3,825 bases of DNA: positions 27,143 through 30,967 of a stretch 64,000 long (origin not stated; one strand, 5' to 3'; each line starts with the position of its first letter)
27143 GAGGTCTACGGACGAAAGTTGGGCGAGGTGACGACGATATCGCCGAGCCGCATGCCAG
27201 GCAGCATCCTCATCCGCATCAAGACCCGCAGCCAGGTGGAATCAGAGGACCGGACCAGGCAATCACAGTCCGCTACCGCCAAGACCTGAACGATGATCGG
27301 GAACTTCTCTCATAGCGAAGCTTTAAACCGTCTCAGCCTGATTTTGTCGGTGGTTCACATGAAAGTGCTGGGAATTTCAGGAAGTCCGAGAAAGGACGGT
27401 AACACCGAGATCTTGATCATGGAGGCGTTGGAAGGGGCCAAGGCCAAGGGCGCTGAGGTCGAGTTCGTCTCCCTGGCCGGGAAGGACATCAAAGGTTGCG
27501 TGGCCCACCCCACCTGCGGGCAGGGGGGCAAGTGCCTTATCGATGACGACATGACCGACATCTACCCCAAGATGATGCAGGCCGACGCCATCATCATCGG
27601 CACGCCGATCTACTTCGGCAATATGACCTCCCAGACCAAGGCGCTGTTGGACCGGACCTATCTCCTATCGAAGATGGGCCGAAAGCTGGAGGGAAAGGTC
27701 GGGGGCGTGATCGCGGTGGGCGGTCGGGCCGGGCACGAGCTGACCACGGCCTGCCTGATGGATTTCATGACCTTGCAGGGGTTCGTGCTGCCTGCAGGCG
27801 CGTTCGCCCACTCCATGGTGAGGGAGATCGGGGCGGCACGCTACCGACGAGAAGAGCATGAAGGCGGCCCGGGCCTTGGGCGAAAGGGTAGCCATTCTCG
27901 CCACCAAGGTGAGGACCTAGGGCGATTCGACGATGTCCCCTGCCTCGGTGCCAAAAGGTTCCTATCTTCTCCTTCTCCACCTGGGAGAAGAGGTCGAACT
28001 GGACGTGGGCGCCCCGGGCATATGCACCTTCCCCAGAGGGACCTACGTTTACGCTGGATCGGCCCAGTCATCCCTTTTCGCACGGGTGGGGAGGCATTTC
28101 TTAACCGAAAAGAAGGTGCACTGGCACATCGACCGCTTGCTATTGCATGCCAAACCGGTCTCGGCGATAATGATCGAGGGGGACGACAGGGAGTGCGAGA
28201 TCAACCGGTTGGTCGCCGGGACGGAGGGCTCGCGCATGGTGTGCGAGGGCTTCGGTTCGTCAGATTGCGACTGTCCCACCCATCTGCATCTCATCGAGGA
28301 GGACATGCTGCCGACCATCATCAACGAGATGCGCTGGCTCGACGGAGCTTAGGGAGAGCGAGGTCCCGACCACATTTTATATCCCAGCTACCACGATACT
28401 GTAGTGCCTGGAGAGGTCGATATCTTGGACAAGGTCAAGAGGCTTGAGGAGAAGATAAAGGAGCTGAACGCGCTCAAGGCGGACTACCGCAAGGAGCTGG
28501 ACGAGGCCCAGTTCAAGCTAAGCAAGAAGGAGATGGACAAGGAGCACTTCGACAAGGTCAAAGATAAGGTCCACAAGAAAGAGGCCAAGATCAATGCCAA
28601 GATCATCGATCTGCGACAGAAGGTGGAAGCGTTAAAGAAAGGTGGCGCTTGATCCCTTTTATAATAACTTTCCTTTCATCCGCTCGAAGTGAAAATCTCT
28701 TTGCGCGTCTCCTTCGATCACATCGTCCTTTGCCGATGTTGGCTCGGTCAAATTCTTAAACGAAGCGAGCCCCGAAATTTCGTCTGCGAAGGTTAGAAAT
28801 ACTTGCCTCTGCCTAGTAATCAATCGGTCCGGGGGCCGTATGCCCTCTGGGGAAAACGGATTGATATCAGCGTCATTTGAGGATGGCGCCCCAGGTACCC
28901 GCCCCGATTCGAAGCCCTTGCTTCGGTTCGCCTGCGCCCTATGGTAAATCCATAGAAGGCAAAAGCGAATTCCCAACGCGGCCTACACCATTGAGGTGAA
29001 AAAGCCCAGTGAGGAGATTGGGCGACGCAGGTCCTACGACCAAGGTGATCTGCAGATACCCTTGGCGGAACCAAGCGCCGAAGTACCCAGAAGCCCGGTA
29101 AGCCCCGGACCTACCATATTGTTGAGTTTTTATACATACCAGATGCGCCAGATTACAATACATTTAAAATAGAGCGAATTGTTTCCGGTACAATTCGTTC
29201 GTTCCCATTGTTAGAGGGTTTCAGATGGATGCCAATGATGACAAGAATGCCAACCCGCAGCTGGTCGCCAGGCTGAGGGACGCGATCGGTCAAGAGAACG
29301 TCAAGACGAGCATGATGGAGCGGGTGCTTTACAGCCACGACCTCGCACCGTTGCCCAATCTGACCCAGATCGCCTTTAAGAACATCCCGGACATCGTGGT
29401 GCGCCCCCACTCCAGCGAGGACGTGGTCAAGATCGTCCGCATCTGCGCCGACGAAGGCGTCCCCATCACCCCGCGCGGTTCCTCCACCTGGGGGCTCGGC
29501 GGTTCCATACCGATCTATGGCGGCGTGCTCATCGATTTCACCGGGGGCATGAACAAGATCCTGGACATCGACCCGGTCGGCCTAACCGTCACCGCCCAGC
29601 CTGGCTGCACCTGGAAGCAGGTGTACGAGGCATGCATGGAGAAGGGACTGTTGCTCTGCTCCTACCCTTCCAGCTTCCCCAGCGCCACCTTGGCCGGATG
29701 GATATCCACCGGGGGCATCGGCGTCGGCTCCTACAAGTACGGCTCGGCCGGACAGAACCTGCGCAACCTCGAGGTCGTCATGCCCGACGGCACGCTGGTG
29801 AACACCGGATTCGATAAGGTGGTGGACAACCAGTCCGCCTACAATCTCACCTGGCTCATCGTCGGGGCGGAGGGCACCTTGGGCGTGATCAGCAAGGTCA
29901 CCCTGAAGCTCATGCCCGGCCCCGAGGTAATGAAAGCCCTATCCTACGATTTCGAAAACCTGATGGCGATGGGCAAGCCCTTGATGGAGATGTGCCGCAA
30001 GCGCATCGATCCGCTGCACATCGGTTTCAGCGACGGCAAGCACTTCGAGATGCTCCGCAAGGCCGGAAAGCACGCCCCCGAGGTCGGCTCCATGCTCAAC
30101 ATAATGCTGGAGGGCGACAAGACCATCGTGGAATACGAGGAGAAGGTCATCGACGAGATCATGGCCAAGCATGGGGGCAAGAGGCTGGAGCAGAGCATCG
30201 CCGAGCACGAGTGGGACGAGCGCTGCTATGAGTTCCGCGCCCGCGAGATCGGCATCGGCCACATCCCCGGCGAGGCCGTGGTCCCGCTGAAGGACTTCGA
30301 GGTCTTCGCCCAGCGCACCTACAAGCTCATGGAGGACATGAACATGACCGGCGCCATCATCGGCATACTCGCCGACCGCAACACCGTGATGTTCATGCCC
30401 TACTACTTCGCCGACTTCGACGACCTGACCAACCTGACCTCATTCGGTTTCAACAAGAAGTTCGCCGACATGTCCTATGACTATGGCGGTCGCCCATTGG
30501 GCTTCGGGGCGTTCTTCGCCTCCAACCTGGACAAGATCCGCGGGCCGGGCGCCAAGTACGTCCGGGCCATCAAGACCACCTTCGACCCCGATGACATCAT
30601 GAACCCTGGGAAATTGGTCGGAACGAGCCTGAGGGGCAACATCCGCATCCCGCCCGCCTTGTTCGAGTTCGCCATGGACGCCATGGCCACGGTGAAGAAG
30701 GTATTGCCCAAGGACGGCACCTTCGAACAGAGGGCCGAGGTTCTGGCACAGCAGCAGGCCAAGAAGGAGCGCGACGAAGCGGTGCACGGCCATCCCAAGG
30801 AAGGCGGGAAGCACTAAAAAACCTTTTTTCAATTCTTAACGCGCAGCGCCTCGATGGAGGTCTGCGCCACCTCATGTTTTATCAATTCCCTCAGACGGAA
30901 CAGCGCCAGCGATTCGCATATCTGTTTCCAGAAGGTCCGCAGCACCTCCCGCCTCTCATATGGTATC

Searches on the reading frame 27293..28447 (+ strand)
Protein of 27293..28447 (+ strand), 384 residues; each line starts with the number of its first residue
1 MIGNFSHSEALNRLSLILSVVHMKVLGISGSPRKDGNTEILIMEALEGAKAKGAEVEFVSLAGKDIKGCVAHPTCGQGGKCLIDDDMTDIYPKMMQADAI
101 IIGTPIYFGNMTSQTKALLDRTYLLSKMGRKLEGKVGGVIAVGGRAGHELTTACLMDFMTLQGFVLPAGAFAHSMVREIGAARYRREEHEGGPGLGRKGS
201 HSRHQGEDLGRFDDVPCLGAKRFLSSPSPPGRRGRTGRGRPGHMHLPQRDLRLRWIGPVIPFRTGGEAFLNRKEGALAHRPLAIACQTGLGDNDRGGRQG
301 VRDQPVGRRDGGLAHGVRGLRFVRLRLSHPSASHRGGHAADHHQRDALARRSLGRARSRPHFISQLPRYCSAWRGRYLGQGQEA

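Call 87: search_protein_families(library=pfam, proteins=[window:27293-28447:+], max_evalue=0.000001)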
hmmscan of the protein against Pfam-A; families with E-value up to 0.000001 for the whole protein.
window:27293-28447:+ (384 aa): 2 families
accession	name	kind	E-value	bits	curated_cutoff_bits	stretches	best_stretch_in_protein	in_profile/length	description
PF03358.20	FMN_red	-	6.5e-35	120.4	24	1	23-174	1-148/152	NADPH-dependent FMN reductase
PF02525.22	Flavodoxin_2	-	1.1e-10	42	27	1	23-145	1-136/198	Flavodoxin-like fold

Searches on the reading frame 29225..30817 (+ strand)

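Call 87: search_protein_families(library=pfam, proteins=[window:29225-30817:+], max_evalue=0.000001)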
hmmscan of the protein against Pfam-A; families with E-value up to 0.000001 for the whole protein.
window:29225-30817:+ (530 aa): 2 families
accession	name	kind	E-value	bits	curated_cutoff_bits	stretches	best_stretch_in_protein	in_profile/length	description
PF01565.28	FAD_binding_4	-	6.3e-40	136.5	26.4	1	55-194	1-138/139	FAD binding domain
PF02913.24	FAD-oxidase_C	-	1.5e-15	58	21.2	1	233-464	2-248/248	FAD linked oxidases, C-terminal domain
